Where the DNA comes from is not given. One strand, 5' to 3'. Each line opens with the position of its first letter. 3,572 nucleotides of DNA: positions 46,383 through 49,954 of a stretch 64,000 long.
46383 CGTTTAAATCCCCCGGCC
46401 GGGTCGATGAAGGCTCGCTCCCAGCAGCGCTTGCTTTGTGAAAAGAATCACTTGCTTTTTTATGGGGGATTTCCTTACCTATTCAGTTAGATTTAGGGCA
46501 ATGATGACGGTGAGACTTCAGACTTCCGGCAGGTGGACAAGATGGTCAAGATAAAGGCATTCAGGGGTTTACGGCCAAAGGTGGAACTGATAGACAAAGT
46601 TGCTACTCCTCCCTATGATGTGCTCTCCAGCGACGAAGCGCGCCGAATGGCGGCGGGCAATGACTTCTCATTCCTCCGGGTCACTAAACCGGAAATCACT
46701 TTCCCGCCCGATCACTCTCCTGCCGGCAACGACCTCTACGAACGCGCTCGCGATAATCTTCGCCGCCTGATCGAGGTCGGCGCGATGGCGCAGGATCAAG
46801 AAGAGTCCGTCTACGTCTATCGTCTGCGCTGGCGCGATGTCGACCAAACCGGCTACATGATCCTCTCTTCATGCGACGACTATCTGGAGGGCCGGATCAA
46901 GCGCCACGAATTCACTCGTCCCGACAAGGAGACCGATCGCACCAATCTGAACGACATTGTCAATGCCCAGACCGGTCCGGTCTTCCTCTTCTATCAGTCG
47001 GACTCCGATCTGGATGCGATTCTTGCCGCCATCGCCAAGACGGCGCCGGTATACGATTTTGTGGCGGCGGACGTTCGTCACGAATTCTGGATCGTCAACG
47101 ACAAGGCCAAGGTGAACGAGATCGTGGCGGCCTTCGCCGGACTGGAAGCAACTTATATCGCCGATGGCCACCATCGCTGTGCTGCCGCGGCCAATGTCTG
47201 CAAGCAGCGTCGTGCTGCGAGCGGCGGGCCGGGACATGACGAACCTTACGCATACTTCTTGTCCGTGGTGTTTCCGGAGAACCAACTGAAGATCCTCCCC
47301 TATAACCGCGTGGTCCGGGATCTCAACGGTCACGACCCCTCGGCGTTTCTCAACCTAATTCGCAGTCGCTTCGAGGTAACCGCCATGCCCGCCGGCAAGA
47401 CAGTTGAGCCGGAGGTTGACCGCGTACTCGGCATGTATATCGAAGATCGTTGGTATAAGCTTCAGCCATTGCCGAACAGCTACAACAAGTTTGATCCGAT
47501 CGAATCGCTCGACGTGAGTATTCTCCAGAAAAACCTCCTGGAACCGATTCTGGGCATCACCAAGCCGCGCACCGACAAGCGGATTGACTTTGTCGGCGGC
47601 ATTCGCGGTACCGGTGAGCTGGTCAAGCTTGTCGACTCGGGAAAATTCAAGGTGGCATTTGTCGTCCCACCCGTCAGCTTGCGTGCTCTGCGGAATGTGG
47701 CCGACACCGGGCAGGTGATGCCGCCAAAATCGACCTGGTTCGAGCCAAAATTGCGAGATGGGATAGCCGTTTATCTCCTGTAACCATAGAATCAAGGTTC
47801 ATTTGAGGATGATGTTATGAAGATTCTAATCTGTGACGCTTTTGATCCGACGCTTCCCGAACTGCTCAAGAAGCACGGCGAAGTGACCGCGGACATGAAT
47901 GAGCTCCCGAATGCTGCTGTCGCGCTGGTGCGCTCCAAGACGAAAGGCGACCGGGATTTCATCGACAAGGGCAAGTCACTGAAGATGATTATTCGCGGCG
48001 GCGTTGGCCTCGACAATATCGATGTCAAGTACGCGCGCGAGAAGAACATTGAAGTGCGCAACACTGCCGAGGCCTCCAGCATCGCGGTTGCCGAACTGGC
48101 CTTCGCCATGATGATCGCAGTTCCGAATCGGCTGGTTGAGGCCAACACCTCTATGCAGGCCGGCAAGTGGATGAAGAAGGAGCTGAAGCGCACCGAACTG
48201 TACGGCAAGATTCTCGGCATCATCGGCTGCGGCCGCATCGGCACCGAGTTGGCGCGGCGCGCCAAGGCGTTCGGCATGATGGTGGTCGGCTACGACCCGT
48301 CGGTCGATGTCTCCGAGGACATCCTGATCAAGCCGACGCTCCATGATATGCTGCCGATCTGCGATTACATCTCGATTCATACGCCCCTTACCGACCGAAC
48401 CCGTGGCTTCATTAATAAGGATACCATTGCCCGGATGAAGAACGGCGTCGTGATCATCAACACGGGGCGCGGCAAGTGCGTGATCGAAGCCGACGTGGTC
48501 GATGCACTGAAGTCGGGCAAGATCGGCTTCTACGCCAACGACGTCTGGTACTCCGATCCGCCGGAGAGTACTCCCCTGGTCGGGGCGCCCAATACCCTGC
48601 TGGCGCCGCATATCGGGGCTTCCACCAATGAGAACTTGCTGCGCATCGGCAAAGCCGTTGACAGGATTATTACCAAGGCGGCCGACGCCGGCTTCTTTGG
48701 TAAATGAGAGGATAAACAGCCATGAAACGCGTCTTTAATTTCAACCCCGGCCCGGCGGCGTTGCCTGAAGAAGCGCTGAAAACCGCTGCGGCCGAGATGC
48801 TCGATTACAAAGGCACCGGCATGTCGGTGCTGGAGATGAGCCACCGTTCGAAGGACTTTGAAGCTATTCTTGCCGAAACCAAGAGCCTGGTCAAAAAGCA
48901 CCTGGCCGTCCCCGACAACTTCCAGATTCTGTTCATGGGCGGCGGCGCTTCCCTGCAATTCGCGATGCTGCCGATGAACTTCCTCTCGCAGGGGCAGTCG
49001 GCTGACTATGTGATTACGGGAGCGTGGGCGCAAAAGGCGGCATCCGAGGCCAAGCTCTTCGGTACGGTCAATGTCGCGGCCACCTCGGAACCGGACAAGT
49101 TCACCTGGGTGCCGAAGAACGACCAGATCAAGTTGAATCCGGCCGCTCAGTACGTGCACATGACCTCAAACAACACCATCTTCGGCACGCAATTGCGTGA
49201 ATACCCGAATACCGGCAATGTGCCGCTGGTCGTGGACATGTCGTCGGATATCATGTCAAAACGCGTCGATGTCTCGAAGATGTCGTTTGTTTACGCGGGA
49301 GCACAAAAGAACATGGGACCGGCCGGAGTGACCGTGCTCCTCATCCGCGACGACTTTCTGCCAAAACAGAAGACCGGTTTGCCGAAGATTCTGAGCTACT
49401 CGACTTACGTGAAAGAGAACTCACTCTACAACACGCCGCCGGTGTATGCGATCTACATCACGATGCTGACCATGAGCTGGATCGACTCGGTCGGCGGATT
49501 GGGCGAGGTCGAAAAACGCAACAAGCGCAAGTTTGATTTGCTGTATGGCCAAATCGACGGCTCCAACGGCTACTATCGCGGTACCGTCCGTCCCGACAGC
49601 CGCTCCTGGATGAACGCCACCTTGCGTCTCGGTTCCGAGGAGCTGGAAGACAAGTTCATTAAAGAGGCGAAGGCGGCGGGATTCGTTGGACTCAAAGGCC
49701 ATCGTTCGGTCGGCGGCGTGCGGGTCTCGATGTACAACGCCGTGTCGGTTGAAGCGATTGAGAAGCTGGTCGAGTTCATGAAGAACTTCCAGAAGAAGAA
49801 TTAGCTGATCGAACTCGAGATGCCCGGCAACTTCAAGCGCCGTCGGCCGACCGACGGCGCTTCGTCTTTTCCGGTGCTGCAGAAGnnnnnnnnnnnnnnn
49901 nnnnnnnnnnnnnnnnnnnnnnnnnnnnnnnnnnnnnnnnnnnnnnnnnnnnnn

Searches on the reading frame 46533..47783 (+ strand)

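Call 4: search_protein_families(library=pfam, proteins=[window:46533-47783:+], max_evalue=0.01)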
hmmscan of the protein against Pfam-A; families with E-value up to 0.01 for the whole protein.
window:46533-47783:+ (416 aa): 1 family
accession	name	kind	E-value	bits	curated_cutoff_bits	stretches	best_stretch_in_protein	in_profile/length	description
PF06245.16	DUF1015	-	1.1e-97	327.3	25.8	1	7-329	1-325/325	Protein of unknown function (DUF1015)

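Call 5: search_protein_families(library=ncbifam, proteins=[window:46533-47783:+], max_evalue=0.01)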
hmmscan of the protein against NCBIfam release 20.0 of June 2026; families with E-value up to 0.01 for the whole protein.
window:46533-47783:+ (416 aa): 0 families

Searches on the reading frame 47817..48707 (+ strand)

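Call 77: search_protein_families(library=pfam, proteins=[window:47817-48707:+], max_evalue=0.0001)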
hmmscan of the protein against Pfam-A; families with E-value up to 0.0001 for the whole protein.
window:47817-48707:+ (296 aa): 2 families
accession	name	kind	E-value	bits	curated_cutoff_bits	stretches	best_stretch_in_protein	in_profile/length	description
PF02826.25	2-Hacid_dh_C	-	3.9e-53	179.9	25.1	1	96-267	1-178/178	D-isomer specific 2-hydroxyacid dehydrogenase, NAD binding domain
PF00389.36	2-Hacid_dh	-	1.5e-20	73.7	24.6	1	4-281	2-116/134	D-isomer specific 2-hydroxyacid dehydrogenase, catalytic domain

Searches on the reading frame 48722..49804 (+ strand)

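Call 77: search_protein_families(library=pfam, proteins=[window:48722-49804:+], max_evalue=0.0001)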
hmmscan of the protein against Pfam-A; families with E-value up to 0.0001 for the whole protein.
window:48722-49804:+ (360 aa): 1 family
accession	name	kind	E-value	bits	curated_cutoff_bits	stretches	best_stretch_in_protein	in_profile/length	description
PF00266.25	Aminotran_5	-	5.9e-42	144.4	21.5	1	4-349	1-371/371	Aminotransferase class-V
